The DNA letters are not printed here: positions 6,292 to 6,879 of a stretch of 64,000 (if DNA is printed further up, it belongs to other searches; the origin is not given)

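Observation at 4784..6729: trpB2 divergently paired with a TrpR-like (YerC/YecD) regulator and a perfect palindrome in the shared promoter region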

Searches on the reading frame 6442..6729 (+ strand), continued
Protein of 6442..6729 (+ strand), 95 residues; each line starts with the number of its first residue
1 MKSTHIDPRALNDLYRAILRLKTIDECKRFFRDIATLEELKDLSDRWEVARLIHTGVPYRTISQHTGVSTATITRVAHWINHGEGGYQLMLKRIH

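Call 29: search_protein_families(library=ncbifam, proteins=[L030:5347-6654:+, L030:6651-7244:+, L030:7234-8547:+, L030:8568-9623:+, L030:9632-10111:+, L030:3635-4858:-, L030:3056-3628:-, L030:1797-3047:-, L030:593-1795:-, L005:3762-4811:+], max_evalue=1e-10)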
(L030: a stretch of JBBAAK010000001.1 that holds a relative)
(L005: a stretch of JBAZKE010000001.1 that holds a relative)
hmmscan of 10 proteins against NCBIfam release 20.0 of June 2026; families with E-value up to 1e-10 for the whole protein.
L030:5347-6654:+ (435 aa): 21 families
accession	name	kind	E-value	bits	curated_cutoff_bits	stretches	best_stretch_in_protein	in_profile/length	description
TIGR00442.1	hisS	equivalog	1.2e-123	413.1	286.75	1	10-421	2-405/406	histidine--tRNA ligase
NF009085.0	PRK12420.1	equivalog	3e-87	293.7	540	1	12-428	8-425/426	histidine--tRNA ligase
TIGR00443.1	hisZ_biosyn_reg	equivalog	2e-62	211.1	271.65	1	15-329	1-313/314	ATP phosphoribosyltransferase regulatory subunit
NF008941.0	PRK12292.2-4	equivalog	8.4e-52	176.4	447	1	9-369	8-359/393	ATP phosphoribosyltransferase regulatory subunit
NF008942.0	PRK12292.2-5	equivalog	2.9e-49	167.9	643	1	2-426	3-424/434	ATP phosphoribosyltransferase regulatory subunit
NF008936.0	PRK12292.1-3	equivalog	8.1e-46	156.6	492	1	9-404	6-398/406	ATP phosphoribosyltransferase regulatory subunit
NF008940.0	PRK12292.2-3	equivalog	1.7e-44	152.2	450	1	11-396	6-390/404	ATP phosphoribosyltransferase regulatory subunit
NF008938.0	PRK12292.1-6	equivalog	9.5e-36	123.6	833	1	11-400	9-393/420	ATP phosphoribosyltransferase regulatory subunit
NF008945.0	PRK12292.3-3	equivalog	7.2e-31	107.6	409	1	10-397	2-358/368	ATP phosphoribosyltransferase regulatory subunit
NF008953.0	PRK12295.1-6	equivalog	4.3e-28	98.3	384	2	197-327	242-378/384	ATP phosphoribosyltransferase regulatory subunit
NF008939.0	PRK12292.2-1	equivalog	7.7e-28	97.3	335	1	12-378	7-370/391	ATP phosphoribosyltransferase regulatory subunit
NF008943.0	PRK12292.3-1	equivalog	7.4e-25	87.8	690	1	3-328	19-330/403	ATP phosphoribosyltransferase regulatory subunit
NF009086.0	PRK12421.1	equivalog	6.6e-24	84.6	318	1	10-362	9-353/389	ATP phosphoribosyltransferase regulatory subunit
NF008935.0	PRK12292.1-1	equivalog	1.3e-23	83.6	350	1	10-310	6-300/382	ATP phosphoribosyltransferase regulatory subunit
NF008944.0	PRK12292.3-2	equivalog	2.1e-16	60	374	1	10-323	15-332/341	ATP phosphoribosyltransferase regulatory subunit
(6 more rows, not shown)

L030:6651-7244:+ (197 aa): 1 family
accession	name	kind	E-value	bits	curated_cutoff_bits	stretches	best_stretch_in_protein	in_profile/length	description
TIGR00070.1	hisG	equivalog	5.5e-56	189.4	75.75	1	6-186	1-182/183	ATP phosphoribosyltransferase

L030:7234-8547:+ (437 aa): 2 families
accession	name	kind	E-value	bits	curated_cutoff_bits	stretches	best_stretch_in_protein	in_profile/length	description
TIGR00069.1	hisD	equivalog_domain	9.6e-151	502.5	243.8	1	38-436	1-393/393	histidinol dehydrogenase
NF010343.0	PRK13770.1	equivalog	1.5e-90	303.9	647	1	27-437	14-415/416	histidinol dehydrogenase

L030:8568-9623:+ (351 aa): 50 families (the best 25 are shown)
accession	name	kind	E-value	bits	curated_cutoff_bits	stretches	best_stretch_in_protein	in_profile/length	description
TIGR01141.1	hisC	equivalog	2.9e-80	269.8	276.55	1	6-348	2-348/349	histidinol-phosphate transaminase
NF003496.0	PRK05166.1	equivalog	8.8e-48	162.9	540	1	31-349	43-369/373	histidinol-phosphate transaminase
NF002878.0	PRK03321.1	subfamily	1.9e-47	161.7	374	1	21-348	19-347/352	histidinol-phosphate transaminase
NF002877.0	PRK03317.1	equivalog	2.1e-47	161.7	409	1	28-348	35-365/374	histidinol-phosphate transaminase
TIGR01140.1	L_thr_O3P_dcar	equivalog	2e-46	158.7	290.55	1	53-346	40-330/331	threonine-phosphate decarboxylase CobD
NF006580.0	PRK09105.1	subfamily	1.4e-44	152.5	444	1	23-349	45-370/375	pyridoxal phosphate-dependent aminotransferase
NF002726.0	PRK02610.1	equivalog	1.6e-43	149.1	391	1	28-348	32-367/374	histidinol-phosphate transaminase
NF006014.0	PRK08153.1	equivalog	6.9e-39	133.8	510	1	32-347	41-361/370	pyridoxal phosphate-dependent aminotransferase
NF051461.1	pyoverd_PtaA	equivalog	6.7e-38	130.3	500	1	26-348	36-358/359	pyoverdine biosynthesis transaminase PtaA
NF041364.1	GntC_guanitoxin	equivalog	7.9e-36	123.7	415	1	74-310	58-313/356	guanitoxin biosynthesis PLP-dependent (S)-gamma-hydroxy-L-arginine cyclodehydratase GntC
NF005915.1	PRK07908.1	equivalog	2e-33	116.2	360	1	36-346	24-331/332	Rv2231c family histidinol phosphate aminotransferase CobC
NF006225.0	PRK08354.1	equivalog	3.5e-33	115.3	288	1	31-350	19-316/318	putative aminotransferase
NF053748.1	bifunc_CobBC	exception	7.6e-28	97.3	950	1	34-346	490-796/797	bifunctional hydrogenobyrinic acid a,c-diamide synthase/histidinol phosphate aminotransferase CobBC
NF004870.0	PRK06225.1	equivalog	1.2e-25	90.1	351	1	32-303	36-319/380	pyridoxal phosphate-dependent aminotransferase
NF005732.0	PRK07550.1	equivalog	3.9e-24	85.4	366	1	70-282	86-311/389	aminotransferase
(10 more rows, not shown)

L030:9632-10111:+ (159 aa): 8 families
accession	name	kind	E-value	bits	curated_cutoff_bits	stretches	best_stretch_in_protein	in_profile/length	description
TIGR01261.1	hisB_Nterm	equivalog_domain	1.6e-59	200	140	1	3-150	2-149/161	histidinol-phosphatase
NF003937.0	PRK05446.1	equivalog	2.2e-59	201.2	443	1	1-149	2-150/355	bifunctional histidinol-phosphatase/imidazoleglycerol-phosphate dehydratase HisB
TIGR01656.1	Histidinol-ppas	subfamily_domain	3.6e-41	140.5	84.15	1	5-145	3-143/149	histidinol-phosphate phosphatase domain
NF006506.0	PRK08942.1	equivalog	1.1e-32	113.1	178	1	2-142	3-141/182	D-glycero-beta-D-manno-heptose 1,7-bisphosphate 7-phosphatase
TIGR01662.1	HAD-SF-IIIA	subfamily_domain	8.3e-27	94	44.6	1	3-147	1-138/141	HAD-IIIA family hydrolase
TIGR00213.1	GmhB_yaeD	subfamily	6.3e-25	87.8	149.6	1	4-139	3-141/176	D-glycero-beta-D-manno-heptose 1,7-bisphosphate 7-phosphatase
NF050049.1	HBPPhtaseGmhB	domain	7.8e-24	84.4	250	1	2-143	3-139/171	D-glycero-alpha-D-manno-heptose-1,7-bisphosphate 7-phosphatase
NF005264.0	PRK06769.1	equivalog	8.8e-15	54.9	217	1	5-138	7-127/175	HAD-IIIA family hydrolase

L030:3635-4858:- (407 aa): 0 families

L030:3056-3628:- (190 aa): 0 families

L030:1797-3047:- (416 aa): 15 families
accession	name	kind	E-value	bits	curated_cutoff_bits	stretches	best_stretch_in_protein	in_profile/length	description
TIGR02538.1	type_IV_pilB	equivalog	3.2e-152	508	675.65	1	16-410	180-561/564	type IV-A pilus assembly ATPase PilB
TIGR02533.1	type_II_gspE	equivalog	1.5e-148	495.5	630.25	1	12-410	104-485/486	type II secretion system ATPase GspE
NF053534.1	T4PilAsmATPsTfpB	equivalog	7.3e-135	450.6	850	1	17-411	201-582/584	type IV pilus assembly ATPase TfpB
NF007755.0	PRK10436.1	equivalog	5.3e-130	434.2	617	1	17-411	85-459/465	type II secretion system protein GspE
NF041000.1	ATPase_ComGA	equivalog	3.5e-74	249.2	300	1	25-289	4-266/267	competence type IV pilus ATPase ComGA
TIGR01420.1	pilT_fam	subfamily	1.1e-55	189.3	319.1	1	25-293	6-273/343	PilT/PilU family type 4a pilus ATPase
TIGR02525.1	plasmid_TraJ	equivalog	1.9e-28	99.5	368.3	1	117-271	118-275/372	plasmid transfer ATPase TraJ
TIGR02524.1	dot_icm_DotB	equivalog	8.6e-23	81.1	463.3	1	146-288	128-279/358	Dot/Icm type IV secretion system ATPase DotB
NF010469.0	PRK13894.1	subfamily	1.1e-17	64.4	508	1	155-266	152-265/320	conjugal transfer ATPase TrbB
TIGR02782.1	TrbB_P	equivalog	2.6e-17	63.1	304.55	1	147-266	132-253/303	P-type conjugative transfer ATPase TrbB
NF058587.1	archaellum_moto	equivalog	8e-17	61.2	550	1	156-290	279-419/527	archaellum flagellar ATPase motor FlaI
TIGR03819.1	heli_sec_ATPase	hypoth_equivalog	7.3e-15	55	373.15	1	72-284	102-316/340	TadA family conjugal transfer-associated ATPase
TIGR02788.1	VirB11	equivalog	3.7e-14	52.5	249.95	1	137-269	130-266/308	P-type DNA transfer ATPase VirB11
NF053672.1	bindosome_BasE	exception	2.8e-13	49.5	1000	1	157-272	275-395/512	bindosome assembly system ATPase subunit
NF010407.0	PRK13833.1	subfamily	2.4e-12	46.9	499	1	156-267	148-261/323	conjugal transfer protein TrbB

L030:593-1795:- (400 aa): 6 families
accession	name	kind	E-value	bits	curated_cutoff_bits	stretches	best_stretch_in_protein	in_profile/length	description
TIGR02120.1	GspF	equivalog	7.6e-88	295.4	424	1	52-395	57-399/401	type II secretion system inner membrane protein GspF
NF052606.1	T4PiliAsmPilCMyx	equivalog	3.3e-81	273.3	700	1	44-394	66-415/419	type IV pilus assembly protein PilC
NF052607.1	T4PiliAsmPilCThrm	equivalog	2.6e-79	267.2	700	1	56-393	64-400/406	type IV pilus assembly protein PilC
NF007861.0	PRK10573.1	equivalog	2.1e-62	211.5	401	1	55-396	56-397/401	protein transport protein HofC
NF047826.1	T3SSXpsF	equivalog_domain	1.2e-55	189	650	1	58-394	66-401/405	type II secretion system protein XpsF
NF041012.2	T4P_ComGB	equivalog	1.1e-34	120.3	240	1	59-391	2-328/332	competence type IV pilus assembly protein ComGB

L005:3762-4811:+ (349 aa): 14 families
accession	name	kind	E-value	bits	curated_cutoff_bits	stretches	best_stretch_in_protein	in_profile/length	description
TIGR03466.1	HpnA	hypoth_equivalog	1.2e-34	119.7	367.65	1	8-171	3-174/327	hopanoid-associated sugar epimerase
NF042422.1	oxyalk_red_OleD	equivalog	6e-29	101.4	580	1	9-313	4-323/329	2-alkyl-3-oxoalkanoate reductase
TIGR04180.1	EDH_00030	hypoth_equivalog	3.1e-25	88.8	475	1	9-237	2-246/297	NAD-dependent 4,6-dehydratase LegB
TIGR01181.1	dTDP_gluc_dehyt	equivalog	1.8e-22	79.8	365.1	1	8-325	2-318/321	dTDP-glucose 4,6-dehydratase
NF042423.1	oxyalk_red_Shew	equivalog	2.8e-20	72.6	580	1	3-258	6-268/331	2-alkyl-3-oxoalkanoate reductase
NF052578.1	StrlDmthSdmBMthl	equivalog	6.6e-18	65.5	600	1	8-170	3-172/328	sterol demethylase protein SdmB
TIGR01179.1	galE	equivalog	4.7e-16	58.5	262.3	1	9-155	3-162/332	UDP-glucose 4-epimerase GalE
TIGR01746.1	Thioester-redct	subfamily_domain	7.3e-14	51.8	213.35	0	59-176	80-204/371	thioester reductase domain-containing protein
TIGR02622.1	CDP_4_6_dhtase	equivalog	1.2e-12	47.7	278.45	0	5-185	4-200/352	CDP-glucose 4,6-dehydratase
NF047922.1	GDPFucSynFcl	equivalog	1.6e-12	47.5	500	0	7-155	4-151/308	GDP-L-fucose synthase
NF041293.1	G6PDh_Azf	equivalog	8.8e-12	45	400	0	6-117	3-118/252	NAD-dependent glucose-6-phosphate dehydrogenase Azf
NF043036.1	ErythonDh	equivalog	1.2e-11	44.5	325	1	9-157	4-168/321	D-erythronate dehydrogenase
TIGR03589.1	PseB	equivalog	1.4e-11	44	407.75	1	5-114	4-125/324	UDP-N-acetylglucosamine 4,6-dehydratase (inverting)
NF004520.0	PRK05865.1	equivalog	1.9e-11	42.6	1509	1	10-145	5-106/854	sugar epimerase family protein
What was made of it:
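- NCBIfam confirms these genes in L030 (call 29).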

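Call 30: find_encoding_contigs(protein=P0004, flank=8000, max_places=3)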
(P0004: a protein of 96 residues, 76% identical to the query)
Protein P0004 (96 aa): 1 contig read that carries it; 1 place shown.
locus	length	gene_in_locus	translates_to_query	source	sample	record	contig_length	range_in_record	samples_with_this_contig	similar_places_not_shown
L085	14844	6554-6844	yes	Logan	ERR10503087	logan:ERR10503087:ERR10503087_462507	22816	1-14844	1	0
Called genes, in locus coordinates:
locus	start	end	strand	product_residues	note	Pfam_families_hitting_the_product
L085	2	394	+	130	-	?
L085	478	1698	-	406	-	PF12679:ABC2_membrane_2, PF12698:ABC2_membrane_3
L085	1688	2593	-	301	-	PF00005:ABC_tran, PF13304:AAA_21, PF13732:DrrA1-3_C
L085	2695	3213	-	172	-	PF14803:Zn_ribbon_Nudix, PF00293:NUDIX, PF14815:NUDIX_4 (weak)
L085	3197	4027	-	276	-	PF00763:THF_DHG_CYH, PF02882:THF_DHG_CYH_C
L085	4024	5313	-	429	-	PF00464:SHMT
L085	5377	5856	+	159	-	-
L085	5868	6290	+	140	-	-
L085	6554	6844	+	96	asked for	PF01371:Trp_repressor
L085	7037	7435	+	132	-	-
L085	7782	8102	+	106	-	-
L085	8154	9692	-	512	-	PF04055:Radical_SAM, PF16199:Radical_SAM_C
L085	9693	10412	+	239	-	PF01209:Ubie_methyltran, PF13489:Methyltransf_23, PF02353:CMAS (weak), PF07021:MetW, PF13847:Methyltransf_31, PF08241:Methyltransf_11, PF08242:Methyltransf_12, PF13649:Methyltransf_25, +3 more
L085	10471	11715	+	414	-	PF04519:Bactofilin (weak), PF26514:DUF8173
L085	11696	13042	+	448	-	PF02878:PGM_PMM_I, PF02879:PGM_PMM_II, PF02880:PGM_PMM_III, PF00408:PGM_PMM_IV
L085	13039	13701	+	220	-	PF00702:Hydrolase, PF12710:HAD (weak), PF13419:HAD_2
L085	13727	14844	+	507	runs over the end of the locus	PF01676:Metalloenzyme, PF06415:iPGM_N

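Call 40: search_protein_families(library=pfam, proteins=[L013:3588-4982:+, L006:4296-5183:+, L007:5218-6027:+, L007:6032-7339:+, L027:5338-7044:+, L027:3469-4572:+, L016:5234-6151:+, L029:5535-5996:+, L037:5377-6219:+, L054:1059-2108:+], max_evalue=0.0001)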
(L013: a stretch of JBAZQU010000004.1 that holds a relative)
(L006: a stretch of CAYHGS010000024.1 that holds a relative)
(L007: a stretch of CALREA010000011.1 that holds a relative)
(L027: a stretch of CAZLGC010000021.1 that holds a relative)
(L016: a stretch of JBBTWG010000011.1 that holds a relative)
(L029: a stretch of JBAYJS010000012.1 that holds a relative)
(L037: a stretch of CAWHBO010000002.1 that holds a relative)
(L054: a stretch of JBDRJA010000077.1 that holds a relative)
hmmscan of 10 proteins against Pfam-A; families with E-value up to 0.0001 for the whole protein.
L013:3588-4982:+ (464 aa): 0 families

L006:4296-5183:+ (295 aa): 1 family
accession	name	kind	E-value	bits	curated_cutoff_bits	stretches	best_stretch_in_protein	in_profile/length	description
PF01634.23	HisG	-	1.3e-11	45.1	25.5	1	98-267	1-140/158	ATP phosphoribosyltransferase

L007:5218-6027:+ (269 aa): 2 families
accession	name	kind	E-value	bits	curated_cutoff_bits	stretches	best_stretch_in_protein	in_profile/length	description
PF18306.6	LDcluster4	-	8.2e-27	94.1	26.3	1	65-243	2-150/151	SLOG cluster4 family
PF03641.19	Lysine_decarbox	-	7.1e-05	23.4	27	0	130-201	3-72/131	Possible lysine decarboxylase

L007:6032-7339:+ (435 aa): 0 families

L027:5338-7044:+ (568 aa): 0 families

L027:3469-4572:+ (367 aa): 1 family
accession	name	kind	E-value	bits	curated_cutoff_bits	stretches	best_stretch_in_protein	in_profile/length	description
PF02073.20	Peptidase_M29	-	3.1e-06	26.7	27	0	149-329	189-351/406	Thermophilic metalloprotease (M29)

L016:5234-6151:+ (305 aa): 1 family
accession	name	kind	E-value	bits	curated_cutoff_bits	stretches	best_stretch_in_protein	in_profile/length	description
PF13649.12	Methyltransf_25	-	4.7e-05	24.4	27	0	126-220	3-94/97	Methyltransferase domain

L029:5535-5996:+ (153 aa): 1 family
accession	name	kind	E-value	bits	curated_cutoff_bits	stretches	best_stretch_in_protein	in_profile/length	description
PF01502.23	PRA-CH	-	1.2e-27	96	27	1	29-103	1-73/74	Phosphoribosyl-AMP cyclohydrolase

L037:5377-6219:+ (280 aa): 2 families
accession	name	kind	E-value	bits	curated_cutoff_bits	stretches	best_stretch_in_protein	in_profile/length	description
PF01634.23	HisG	-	4.6e-22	79.1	25.5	1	54-195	1-145/158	ATP phosphoribosyltransferase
PF08029.16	HisG_C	-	3.6e-17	62.7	23.5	1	207-277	1-72/73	HisG, C-terminal domain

L054:1059-2108:+ (349 aa): 2 families
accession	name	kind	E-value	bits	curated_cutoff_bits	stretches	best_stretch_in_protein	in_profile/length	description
PF01634.23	HisG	-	2.8e-26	92.8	25.5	1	78-245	1-152/158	ATP phosphoribosyltransferase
PF08029.16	HisG_C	-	8e-13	48.8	23.5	1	255-322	1-68/73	HisG, C-terminal domain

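Call 47: search_solved_structures(query=window:6442-6726:+, max_evalue=0.01, show_alignments=3)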
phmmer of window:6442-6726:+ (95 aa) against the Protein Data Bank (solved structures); distinct sequences matched with E-value up to 0.01: 4.
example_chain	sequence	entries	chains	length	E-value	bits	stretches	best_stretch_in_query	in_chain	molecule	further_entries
3frw_A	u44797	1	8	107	1.8e-18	69.7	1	10-94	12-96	Putative Trp repressor protein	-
3g1c_A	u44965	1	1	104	3.4e-18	68.8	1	6-94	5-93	The TrpR like protein from Eubacterium eligens ATCC 27750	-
3kor_A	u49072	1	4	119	4.4e-18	68.4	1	8-94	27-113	Possible Trp repressor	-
8vd6_A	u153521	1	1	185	0.00012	25.4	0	35-72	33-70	CAP REPEAT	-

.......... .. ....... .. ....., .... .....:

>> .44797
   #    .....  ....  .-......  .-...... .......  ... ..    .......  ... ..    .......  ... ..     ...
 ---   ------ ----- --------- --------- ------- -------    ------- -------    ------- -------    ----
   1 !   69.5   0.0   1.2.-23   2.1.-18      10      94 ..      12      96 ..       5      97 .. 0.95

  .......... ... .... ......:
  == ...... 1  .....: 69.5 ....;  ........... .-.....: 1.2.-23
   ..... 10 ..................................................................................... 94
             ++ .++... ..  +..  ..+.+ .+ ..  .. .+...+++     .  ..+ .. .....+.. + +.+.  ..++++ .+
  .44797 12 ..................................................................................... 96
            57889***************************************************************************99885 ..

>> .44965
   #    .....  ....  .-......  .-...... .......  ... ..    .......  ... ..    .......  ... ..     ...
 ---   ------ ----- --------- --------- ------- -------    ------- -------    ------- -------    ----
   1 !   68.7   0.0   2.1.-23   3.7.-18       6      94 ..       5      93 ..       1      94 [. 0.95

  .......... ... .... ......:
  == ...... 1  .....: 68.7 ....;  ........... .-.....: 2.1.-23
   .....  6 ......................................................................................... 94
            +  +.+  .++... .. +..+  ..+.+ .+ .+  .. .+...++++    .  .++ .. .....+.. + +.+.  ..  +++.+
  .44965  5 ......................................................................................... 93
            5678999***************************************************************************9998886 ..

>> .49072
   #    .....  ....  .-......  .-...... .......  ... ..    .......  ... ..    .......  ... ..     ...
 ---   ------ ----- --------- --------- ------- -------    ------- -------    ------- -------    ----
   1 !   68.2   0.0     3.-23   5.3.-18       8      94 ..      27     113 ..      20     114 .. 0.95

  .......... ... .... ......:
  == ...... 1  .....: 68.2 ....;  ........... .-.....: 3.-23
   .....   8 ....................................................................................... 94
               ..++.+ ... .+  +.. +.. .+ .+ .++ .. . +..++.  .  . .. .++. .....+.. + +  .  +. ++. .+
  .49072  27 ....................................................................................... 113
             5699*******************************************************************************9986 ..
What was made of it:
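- On HisR / YerC-YecD TrpR-related regulators: Closest solved structures are 3FRW, 3G1C and 3KOR (call 47).
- On TrpR (tryptophan repressor proper): No TrpR chain appears among solved-structure hits at E below 0.01 (call 47).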
